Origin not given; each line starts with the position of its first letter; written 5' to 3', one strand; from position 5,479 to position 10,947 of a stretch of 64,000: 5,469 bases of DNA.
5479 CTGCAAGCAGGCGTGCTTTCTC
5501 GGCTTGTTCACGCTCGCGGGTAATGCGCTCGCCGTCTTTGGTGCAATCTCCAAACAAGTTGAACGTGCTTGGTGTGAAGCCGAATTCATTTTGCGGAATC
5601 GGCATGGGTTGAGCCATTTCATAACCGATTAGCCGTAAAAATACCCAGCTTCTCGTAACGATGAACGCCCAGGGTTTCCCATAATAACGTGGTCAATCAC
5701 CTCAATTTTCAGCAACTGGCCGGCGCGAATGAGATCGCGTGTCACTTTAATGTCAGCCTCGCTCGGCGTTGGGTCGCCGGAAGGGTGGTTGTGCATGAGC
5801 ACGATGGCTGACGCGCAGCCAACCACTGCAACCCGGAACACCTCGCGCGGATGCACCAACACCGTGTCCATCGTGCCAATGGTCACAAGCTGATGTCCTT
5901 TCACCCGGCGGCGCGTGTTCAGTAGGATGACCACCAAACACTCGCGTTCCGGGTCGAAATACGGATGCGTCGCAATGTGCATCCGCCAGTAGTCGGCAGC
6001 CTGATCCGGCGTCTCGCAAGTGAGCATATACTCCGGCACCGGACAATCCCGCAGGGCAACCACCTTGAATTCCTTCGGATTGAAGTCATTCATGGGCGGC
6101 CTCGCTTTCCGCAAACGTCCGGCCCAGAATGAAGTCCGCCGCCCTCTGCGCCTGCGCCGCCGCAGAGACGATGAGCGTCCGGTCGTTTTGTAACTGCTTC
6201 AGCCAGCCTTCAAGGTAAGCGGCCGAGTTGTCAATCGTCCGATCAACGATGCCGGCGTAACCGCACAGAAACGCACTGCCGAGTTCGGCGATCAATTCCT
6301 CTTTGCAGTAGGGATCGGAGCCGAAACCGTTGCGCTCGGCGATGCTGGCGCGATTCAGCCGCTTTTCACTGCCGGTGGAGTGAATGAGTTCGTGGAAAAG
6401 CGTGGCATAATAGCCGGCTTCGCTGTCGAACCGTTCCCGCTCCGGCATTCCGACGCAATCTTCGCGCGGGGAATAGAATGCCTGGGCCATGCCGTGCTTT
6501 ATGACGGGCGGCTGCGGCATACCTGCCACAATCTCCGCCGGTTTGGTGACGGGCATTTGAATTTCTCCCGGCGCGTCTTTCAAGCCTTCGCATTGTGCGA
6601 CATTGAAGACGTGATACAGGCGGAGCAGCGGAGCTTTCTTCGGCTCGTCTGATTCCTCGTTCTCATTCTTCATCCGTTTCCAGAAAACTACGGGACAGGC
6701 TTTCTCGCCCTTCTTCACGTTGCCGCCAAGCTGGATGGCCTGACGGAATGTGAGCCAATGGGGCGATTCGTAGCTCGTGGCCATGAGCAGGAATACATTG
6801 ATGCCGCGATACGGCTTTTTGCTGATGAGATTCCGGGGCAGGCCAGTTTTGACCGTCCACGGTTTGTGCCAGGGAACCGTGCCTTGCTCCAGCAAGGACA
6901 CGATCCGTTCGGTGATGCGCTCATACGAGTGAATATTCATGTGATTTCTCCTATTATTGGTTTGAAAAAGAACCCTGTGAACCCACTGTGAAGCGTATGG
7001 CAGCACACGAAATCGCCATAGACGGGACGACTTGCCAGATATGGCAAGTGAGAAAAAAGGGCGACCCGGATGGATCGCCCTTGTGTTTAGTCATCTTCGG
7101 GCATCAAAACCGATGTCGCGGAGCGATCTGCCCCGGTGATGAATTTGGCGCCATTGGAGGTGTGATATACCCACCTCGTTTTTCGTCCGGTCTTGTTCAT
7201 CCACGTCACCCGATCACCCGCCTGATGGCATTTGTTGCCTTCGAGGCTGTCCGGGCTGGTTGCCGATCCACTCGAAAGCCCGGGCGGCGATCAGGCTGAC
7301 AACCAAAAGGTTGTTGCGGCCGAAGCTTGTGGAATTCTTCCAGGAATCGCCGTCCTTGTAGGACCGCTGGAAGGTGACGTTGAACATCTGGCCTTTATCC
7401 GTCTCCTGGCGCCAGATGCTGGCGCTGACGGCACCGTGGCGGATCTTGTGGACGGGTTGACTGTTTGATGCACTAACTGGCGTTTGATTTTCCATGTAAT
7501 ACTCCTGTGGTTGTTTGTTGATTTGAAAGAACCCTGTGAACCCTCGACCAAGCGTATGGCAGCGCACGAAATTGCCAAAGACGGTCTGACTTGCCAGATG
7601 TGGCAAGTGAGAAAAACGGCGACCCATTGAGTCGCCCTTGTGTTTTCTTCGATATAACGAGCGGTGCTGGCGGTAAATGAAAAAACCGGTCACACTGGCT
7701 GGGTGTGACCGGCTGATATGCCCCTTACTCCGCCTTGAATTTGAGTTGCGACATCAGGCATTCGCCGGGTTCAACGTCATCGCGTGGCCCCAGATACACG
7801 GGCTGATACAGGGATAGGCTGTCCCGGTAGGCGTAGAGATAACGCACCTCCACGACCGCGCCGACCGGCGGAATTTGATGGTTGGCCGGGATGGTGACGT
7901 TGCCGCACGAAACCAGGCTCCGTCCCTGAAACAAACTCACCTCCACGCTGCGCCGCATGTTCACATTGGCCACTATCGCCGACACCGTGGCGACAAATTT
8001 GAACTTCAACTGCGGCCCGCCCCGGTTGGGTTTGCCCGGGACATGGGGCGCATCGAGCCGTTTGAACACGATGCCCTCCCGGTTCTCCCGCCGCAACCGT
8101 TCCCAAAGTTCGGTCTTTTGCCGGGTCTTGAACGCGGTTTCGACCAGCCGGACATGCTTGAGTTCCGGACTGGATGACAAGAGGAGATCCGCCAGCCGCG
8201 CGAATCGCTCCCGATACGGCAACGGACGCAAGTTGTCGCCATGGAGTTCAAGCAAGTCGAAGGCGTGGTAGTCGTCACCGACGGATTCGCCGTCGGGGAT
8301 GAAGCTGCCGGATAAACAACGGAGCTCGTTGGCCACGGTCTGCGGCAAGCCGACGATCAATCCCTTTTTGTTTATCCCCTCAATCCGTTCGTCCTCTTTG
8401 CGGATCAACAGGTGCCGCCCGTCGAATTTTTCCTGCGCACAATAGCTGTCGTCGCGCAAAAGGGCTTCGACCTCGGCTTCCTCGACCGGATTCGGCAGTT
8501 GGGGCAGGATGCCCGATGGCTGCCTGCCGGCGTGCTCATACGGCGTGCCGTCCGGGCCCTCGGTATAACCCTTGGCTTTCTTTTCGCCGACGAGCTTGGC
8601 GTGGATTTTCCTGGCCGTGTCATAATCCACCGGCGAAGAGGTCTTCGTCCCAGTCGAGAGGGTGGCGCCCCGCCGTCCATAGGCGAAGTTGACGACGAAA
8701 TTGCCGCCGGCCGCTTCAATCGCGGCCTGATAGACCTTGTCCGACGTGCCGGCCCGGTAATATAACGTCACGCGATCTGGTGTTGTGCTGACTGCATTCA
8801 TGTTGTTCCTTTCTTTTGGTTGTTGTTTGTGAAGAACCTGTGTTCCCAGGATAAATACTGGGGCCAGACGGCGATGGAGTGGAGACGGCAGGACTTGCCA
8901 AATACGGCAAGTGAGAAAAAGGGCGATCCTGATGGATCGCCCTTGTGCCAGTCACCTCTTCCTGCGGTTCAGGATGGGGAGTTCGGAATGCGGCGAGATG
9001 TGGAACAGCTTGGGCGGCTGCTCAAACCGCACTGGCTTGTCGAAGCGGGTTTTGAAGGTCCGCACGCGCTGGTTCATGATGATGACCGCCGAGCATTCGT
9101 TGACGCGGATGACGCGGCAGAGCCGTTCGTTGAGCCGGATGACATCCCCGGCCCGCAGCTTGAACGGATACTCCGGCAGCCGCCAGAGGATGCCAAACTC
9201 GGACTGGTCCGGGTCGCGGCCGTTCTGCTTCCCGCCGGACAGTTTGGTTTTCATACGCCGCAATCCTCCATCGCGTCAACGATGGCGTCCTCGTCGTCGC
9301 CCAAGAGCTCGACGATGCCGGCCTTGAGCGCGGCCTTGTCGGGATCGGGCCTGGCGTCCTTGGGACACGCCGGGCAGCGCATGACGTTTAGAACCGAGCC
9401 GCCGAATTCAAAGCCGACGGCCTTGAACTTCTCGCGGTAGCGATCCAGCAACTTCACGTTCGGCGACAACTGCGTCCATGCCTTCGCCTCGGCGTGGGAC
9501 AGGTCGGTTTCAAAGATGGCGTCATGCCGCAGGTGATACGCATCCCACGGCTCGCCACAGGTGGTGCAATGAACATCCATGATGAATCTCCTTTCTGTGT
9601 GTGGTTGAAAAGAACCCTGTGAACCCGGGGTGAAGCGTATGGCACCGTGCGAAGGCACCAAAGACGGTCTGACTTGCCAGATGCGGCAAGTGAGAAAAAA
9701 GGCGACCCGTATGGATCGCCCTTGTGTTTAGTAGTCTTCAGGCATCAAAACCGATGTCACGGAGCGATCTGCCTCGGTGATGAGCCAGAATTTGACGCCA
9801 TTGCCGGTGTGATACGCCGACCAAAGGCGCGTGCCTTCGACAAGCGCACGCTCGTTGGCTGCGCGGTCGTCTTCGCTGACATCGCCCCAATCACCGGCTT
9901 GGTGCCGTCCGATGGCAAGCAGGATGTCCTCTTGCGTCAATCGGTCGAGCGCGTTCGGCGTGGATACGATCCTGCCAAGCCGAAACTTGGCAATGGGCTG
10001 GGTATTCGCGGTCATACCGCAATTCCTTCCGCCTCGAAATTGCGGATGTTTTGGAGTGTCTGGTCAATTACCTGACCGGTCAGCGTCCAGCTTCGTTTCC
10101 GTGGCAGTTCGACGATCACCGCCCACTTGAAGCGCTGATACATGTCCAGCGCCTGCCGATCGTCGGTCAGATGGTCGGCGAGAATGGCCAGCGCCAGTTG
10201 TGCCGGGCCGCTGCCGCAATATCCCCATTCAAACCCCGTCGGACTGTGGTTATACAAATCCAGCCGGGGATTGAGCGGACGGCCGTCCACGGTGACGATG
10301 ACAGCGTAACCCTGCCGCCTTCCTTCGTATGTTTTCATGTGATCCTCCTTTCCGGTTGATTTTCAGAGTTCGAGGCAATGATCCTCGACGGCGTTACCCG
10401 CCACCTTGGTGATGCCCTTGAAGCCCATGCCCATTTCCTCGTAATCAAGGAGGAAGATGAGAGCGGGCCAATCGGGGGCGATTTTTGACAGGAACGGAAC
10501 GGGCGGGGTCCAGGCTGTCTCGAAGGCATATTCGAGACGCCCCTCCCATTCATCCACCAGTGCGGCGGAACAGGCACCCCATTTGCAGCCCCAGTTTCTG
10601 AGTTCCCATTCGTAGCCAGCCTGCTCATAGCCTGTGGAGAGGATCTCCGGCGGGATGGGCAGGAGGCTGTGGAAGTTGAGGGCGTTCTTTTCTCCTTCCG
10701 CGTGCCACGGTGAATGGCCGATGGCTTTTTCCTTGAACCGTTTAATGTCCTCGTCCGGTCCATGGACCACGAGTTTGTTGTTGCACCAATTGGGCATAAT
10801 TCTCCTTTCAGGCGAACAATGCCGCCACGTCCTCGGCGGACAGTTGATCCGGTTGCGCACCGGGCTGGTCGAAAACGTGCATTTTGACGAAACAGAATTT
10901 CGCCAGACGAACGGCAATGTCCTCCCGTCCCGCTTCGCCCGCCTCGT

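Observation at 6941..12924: Repeated promoter/operator cassette: 20-bp palindrome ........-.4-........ with a fixed CCGTCT extension before nearly every backbone operon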

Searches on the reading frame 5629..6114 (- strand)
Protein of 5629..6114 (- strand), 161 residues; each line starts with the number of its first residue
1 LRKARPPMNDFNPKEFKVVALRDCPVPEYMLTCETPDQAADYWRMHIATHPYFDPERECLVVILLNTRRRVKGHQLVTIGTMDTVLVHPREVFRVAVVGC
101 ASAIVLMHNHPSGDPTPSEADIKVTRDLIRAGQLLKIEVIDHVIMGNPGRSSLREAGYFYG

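Call 9: search_protein_families(library=pfam, proteins=[window:5629-6114:-], max_evalue=0.01)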
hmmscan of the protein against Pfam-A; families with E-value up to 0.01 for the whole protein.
window:5629-6114:- (161 aa): 2 families
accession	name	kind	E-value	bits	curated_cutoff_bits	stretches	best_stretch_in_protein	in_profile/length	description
PF04002.20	RadC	-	1.8e-36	125.2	22.1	1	34-157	2-120/121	RadC-like JAB domain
PF14464.11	Prok-JAB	-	0.00036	20.8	25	1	54-129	15-94/114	Prokaryotic homologs of the JAB domain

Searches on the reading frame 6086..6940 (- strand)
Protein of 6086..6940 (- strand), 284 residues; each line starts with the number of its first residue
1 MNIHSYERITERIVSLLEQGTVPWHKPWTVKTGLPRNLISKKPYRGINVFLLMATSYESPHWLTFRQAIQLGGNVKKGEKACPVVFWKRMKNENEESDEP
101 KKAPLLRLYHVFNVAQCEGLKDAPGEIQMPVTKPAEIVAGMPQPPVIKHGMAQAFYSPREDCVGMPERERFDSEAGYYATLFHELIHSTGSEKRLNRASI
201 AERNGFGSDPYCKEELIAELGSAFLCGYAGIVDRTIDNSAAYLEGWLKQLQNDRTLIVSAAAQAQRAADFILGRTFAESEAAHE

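Call 9: search_protein_families(library=pfam, proteins=[window:6086-6940:-], max_evalue=0.01)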
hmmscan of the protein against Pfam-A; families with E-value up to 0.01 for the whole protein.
window:6086-6940:- (284 aa): 2 families
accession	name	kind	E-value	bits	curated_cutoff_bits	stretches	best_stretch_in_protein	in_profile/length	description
PF18818.7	MPTase-PolyVal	-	2.5e-36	125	27.5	1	147-263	14-126/126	Zincin-like metallopeptidase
PF08401.16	ArdcN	-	1.1e-33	116.4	22.6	1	6-112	4-123/123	N-terminal domain of anti-restriction factor ArdC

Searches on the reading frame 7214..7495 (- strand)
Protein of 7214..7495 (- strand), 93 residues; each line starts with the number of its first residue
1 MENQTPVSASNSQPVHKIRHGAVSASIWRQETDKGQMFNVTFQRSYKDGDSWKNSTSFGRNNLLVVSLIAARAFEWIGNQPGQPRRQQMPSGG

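Call 9: search_protein_families(library=pfam, proteins=[window:7214-7495:-], max_evalue=0.01)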
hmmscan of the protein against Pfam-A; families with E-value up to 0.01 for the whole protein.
window:7214-7495:- (93 aa): 0 families

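Call 24: search_protein_families(library=ncbifam, proteins=[window:7214-7495:-], max_evalue=0.1)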
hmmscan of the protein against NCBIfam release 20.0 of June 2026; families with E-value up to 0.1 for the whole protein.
window:7214-7495:- (93 aa): 1 family
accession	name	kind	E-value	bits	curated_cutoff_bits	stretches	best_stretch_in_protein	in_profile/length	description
NF040574.1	T3SS_ATP_VscN2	exception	0.023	13.6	750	1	5-44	205-244/420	type III secretion system ATPase VscN2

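Call 25: search_protein_families(library=phrogs, proteins=[window:7214-7495:-], max_evalue=0.01)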
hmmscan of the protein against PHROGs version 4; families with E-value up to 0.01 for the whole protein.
window:7214-7495:- (93 aa): 0 families

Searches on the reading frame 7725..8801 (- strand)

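Call 9: search_protein_families(library=pfam, proteins=[window:7725-8801:-], max_evalue=0.01)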
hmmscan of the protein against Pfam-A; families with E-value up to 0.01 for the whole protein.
window:7725-8801:- (358 aa): 3 families
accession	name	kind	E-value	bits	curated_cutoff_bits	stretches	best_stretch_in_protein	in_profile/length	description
PF01068.26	DNA_ligase_A_M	-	1.8e-08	34.7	26.2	1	178-268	117-204/204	ATP dependent DNA ligase domain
PF09414.15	RNA_ligase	-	1.6e-06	28.8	27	1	119-250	2-159/171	RNA ligase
PF05406.20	WGR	-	0.00012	22.6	22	1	18-83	12-76/79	WGR domain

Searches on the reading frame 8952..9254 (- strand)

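Call 9: search_protein_families(library=pfam, proteins=[window:8952-9254:-], max_evalue=0.01)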
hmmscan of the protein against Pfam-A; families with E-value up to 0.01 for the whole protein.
window:8952-9254:- (100 aa): 0 families

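Call 24: search_protein_families(library=ncbifam, proteins=[window:8952-9254:-], max_evalue=0.1)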
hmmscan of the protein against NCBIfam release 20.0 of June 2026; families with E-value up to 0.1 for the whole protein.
window:8952-9254:- (100 aa): 1 family
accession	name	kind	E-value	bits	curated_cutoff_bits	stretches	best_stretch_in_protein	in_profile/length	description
NF009757.0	PRK13261.2-3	equivalog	0.042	13.8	199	1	15-65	44-92/159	urease accessory protein UreE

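Call 25: search_protein_families(library=phrogs, proteins=[window:8952-9254:-], max_evalue=0.01)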
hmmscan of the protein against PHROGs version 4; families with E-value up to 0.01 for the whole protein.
window:8952-9254:- (100 aa): 0 families

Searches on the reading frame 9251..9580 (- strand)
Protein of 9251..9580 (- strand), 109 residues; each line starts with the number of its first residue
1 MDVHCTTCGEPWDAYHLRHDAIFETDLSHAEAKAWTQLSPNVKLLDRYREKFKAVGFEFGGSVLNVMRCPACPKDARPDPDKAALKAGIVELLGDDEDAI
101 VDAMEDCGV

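Call 9: search_protein_families(library=pfam, proteins=[window:9251-9580:-], max_evalue=0.01)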
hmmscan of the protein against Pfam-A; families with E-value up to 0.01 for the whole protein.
window:9251-9580:- (109 aa): 0 families

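Call 24: search_protein_families(library=ncbifam, proteins=[window:9251-9580:-], max_evalue=0.1)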
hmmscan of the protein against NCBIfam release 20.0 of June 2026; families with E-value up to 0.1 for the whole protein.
window:9251-9580:- (109 aa): 1 family
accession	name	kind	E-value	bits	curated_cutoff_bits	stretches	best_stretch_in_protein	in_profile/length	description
NF040858.1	condensinMksE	equivalog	0.035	13.6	400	1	26-59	23-53/232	Mks condensin complex protein MksE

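Call 25: search_protein_families(library=phrogs, proteins=[window:9251-9580:-], max_evalue=0.01)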
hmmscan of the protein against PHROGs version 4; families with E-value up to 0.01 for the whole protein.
window:9251-9580:- (109 aa): 0 families

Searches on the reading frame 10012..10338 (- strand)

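Call 9: search_protein_families(library=pfam, proteins=[window:10012-10338:-], max_evalue=0.01)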
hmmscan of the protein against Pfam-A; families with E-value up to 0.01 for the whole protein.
window:10012-10338:- (108 aa): 1 family
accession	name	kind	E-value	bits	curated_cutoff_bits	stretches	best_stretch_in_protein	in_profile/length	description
PF19663.4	DUF6166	-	2.4e-32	111.3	27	1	4-96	1-92/93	Family of unknown function (DUF6166)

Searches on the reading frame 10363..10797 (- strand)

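Call 9: search_protein_families(library=pfam, proteins=[window:10363-10797:-], max_evalue=0.01)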
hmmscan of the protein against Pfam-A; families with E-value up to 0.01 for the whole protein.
window:10363-10797:- (144 aa): 1 family
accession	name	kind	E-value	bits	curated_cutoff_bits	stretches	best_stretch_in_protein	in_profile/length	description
PF18406.6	DUF1281_C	-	2.6e-09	37.3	22.8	1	85-141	11-67/88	Ferredoxin-like domain in Api92-like protein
